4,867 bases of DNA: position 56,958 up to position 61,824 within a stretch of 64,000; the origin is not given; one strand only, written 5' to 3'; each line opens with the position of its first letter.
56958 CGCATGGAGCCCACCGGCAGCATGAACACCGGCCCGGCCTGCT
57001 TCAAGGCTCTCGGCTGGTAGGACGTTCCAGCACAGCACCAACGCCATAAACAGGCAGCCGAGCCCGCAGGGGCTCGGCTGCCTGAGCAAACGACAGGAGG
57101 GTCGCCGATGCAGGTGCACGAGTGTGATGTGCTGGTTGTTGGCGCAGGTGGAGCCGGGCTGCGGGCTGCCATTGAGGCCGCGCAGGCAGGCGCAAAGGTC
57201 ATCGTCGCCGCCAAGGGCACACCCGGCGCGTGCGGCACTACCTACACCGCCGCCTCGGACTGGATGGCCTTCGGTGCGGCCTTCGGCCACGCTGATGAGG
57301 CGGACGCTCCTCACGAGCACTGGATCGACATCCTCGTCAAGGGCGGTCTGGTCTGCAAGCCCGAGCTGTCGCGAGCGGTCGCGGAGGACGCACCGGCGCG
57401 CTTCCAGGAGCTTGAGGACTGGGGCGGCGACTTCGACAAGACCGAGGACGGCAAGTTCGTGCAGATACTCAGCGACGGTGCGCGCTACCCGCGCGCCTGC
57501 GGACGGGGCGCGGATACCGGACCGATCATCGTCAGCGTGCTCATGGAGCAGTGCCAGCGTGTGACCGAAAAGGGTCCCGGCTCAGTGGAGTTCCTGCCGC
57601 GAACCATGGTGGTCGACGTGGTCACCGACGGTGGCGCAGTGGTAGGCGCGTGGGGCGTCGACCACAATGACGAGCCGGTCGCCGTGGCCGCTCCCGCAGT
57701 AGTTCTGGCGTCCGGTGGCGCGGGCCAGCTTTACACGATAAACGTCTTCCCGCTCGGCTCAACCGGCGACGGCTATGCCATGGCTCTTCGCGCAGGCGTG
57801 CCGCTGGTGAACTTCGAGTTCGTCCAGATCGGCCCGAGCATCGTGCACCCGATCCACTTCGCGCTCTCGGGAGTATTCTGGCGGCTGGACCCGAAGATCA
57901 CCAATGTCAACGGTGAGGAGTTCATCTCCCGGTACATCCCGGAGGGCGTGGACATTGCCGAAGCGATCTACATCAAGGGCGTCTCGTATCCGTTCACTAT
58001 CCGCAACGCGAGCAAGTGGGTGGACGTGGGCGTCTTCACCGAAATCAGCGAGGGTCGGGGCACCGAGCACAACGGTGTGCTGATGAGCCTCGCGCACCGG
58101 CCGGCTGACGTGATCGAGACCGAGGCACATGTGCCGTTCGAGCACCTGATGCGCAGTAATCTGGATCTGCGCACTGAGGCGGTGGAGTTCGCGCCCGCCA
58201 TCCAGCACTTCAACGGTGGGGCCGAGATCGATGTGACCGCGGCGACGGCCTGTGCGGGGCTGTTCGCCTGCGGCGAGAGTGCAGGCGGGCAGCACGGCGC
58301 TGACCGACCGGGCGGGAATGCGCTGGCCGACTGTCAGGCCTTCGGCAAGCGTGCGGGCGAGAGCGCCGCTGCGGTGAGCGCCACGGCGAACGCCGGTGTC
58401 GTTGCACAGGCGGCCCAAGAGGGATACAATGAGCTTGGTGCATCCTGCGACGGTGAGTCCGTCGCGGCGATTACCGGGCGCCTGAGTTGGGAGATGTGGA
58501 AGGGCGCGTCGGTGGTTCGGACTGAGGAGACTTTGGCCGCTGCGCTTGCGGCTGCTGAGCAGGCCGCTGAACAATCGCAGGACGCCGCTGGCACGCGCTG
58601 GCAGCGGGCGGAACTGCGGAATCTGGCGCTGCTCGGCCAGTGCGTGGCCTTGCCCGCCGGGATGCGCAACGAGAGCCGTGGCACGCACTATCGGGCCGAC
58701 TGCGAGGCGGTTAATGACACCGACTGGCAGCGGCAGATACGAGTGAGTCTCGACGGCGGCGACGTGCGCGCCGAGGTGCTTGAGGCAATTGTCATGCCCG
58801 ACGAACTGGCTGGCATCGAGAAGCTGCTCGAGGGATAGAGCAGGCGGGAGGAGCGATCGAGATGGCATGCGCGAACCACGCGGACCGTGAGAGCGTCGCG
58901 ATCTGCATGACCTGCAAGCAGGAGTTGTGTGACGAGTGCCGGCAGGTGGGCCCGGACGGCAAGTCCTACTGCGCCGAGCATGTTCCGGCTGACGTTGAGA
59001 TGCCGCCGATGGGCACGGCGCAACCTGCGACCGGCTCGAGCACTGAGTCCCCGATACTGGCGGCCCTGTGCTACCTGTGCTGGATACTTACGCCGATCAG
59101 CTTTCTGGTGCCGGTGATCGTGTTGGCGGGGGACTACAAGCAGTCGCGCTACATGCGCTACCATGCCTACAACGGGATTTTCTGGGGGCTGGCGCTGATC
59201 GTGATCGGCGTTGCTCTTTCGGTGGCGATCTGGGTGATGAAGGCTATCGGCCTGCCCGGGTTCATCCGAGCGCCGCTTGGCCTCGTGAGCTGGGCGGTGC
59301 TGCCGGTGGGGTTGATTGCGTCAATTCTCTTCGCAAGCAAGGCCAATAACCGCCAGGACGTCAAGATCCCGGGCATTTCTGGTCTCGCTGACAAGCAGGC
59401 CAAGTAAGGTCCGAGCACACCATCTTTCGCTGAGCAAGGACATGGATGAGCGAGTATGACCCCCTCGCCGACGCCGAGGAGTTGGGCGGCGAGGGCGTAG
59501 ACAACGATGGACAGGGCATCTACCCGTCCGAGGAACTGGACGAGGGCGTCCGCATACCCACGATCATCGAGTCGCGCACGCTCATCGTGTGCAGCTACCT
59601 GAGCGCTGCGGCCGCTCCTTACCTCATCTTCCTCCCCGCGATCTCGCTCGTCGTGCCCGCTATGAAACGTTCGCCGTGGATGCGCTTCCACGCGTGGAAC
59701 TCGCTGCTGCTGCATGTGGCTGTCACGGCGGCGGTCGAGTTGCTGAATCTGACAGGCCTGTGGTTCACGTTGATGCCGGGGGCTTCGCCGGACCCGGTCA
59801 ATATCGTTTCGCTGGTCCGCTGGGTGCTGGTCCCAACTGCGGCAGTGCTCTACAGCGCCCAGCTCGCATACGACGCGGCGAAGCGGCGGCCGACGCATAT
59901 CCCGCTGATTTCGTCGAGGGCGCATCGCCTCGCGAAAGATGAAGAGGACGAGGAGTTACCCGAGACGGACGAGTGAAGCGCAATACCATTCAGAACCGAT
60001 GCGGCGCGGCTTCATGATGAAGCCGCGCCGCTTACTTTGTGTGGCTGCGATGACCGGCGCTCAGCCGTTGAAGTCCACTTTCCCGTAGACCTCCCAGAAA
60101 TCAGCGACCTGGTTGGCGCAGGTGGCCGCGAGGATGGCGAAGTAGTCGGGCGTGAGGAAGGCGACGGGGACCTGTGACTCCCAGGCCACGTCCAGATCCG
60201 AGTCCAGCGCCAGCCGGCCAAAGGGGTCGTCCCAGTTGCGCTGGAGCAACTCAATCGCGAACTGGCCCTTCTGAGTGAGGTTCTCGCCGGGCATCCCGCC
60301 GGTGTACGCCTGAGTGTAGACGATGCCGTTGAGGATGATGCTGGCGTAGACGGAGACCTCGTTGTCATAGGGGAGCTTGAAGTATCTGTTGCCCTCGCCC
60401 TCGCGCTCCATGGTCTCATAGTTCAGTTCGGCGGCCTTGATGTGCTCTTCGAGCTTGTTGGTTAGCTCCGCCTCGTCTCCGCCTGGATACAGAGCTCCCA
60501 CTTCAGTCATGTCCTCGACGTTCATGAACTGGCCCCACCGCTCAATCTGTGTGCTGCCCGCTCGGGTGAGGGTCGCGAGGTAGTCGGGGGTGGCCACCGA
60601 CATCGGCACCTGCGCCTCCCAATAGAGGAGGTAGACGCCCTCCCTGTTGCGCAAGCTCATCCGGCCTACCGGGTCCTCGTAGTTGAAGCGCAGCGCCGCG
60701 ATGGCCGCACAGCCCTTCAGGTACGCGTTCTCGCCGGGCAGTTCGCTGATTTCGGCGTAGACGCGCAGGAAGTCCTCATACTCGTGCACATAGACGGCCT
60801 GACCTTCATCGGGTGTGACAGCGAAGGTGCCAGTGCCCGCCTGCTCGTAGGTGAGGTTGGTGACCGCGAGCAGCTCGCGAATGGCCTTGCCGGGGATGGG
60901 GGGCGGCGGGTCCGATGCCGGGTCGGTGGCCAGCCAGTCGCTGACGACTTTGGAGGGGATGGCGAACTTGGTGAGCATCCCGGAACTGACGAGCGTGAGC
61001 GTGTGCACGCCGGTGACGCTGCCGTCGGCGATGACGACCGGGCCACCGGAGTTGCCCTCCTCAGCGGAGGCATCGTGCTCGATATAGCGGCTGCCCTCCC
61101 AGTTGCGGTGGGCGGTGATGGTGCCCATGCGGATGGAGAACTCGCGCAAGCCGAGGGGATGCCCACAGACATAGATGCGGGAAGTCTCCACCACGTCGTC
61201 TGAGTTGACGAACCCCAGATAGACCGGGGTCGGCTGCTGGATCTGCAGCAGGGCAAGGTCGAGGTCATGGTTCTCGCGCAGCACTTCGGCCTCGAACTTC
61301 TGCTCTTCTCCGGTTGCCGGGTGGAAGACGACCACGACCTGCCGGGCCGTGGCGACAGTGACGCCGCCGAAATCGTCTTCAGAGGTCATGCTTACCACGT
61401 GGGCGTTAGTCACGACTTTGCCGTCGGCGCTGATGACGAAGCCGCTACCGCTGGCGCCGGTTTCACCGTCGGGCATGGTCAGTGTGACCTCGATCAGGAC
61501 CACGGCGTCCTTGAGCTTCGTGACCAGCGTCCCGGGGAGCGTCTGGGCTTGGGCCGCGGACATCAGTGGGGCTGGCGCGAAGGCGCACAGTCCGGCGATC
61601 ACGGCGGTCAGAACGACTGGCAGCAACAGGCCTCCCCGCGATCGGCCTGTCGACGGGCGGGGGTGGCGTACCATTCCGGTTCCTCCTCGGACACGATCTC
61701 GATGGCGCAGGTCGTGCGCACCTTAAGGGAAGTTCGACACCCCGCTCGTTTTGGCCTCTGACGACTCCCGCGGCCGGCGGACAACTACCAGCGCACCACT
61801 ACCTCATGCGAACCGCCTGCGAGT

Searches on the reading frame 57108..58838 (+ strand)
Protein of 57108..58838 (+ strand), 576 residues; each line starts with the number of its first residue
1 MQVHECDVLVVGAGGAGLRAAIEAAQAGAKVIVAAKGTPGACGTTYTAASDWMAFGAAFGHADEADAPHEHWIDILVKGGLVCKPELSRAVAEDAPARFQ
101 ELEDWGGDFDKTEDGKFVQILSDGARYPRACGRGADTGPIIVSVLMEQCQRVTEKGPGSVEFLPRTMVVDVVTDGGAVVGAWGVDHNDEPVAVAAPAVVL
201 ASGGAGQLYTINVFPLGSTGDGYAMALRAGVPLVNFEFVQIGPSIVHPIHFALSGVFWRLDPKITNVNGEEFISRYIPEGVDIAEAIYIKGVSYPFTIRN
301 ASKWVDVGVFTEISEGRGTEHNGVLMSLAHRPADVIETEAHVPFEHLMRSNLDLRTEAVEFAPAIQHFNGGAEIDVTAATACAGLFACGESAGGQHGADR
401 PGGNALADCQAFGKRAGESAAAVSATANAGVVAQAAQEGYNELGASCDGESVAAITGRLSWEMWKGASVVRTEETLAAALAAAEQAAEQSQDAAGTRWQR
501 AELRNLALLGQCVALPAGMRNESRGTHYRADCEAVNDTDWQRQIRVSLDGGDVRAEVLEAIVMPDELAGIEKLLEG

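Call 46: search_protein_families(library=pfam, proteins=[window:57108-58838:+], max_evalue=0.00001)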
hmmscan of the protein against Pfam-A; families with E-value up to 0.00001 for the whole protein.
window:57108-58838:+ (576 aa): 4 families
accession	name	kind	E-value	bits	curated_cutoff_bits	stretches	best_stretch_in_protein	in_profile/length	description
PF00890.30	FAD_binding_2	-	4.5e-49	168.2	20.4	1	7-406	1-414/414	FAD binding domain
PF02910.25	Succ_DH_flav_C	-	5e-12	46.3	20.8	1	462-546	7-100/130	Fumarate reductase flavoprotein C-term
PF07992.20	Pyr_redox_2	-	5e-08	33.2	26.1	1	7-207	2-112/291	Pyridine nucleotide-disulphide oxidoreductase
PF03486.20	HI0933_like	-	8.4e-06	25.8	50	0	7-37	2-32/244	HI0933-like protein Rossmann domain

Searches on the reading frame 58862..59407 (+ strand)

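Call 46: search_protein_families(library=pfam, proteins=[window:58862-59407:+], max_evalue=0.00001)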
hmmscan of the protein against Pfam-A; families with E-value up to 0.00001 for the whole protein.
window:58862-59407:+ (181 aa): 1 family
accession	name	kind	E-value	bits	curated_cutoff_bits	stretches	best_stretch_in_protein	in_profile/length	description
PF09685.15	DUF4870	-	1.6e-07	31.7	25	1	66-171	4-102/107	Domain of unknown function (DUF4870)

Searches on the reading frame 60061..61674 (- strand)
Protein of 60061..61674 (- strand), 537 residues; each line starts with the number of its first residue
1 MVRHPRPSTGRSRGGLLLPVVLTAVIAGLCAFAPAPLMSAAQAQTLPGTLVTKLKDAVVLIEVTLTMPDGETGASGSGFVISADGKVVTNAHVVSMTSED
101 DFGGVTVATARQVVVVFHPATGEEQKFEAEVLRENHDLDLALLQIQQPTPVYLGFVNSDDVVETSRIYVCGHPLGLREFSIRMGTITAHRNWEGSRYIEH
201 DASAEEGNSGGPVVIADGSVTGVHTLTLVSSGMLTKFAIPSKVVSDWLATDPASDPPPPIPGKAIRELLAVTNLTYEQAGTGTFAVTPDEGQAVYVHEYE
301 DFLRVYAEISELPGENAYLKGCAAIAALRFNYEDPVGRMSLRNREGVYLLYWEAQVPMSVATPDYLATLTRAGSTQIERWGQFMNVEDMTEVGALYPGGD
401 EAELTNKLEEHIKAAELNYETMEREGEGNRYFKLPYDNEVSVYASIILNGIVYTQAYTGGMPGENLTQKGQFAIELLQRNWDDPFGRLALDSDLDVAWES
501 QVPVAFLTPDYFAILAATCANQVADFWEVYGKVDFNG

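Call 46: search_protein_families(library=pfam, proteins=[window:60061-61674:-], max_evalue=0.00001)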
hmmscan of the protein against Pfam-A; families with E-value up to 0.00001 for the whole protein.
window:60061-61674:- (537 aa): 2 families
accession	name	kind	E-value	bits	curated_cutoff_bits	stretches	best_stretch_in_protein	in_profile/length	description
PF13365.12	Trypsin_2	-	2.8e-28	99.9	27.6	1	76-223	1-144/144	Trypsin-like peptidase domain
PF00089.32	Trypsin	-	9.3e-12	45.7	20.6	1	76-248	27-220/220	Trypsin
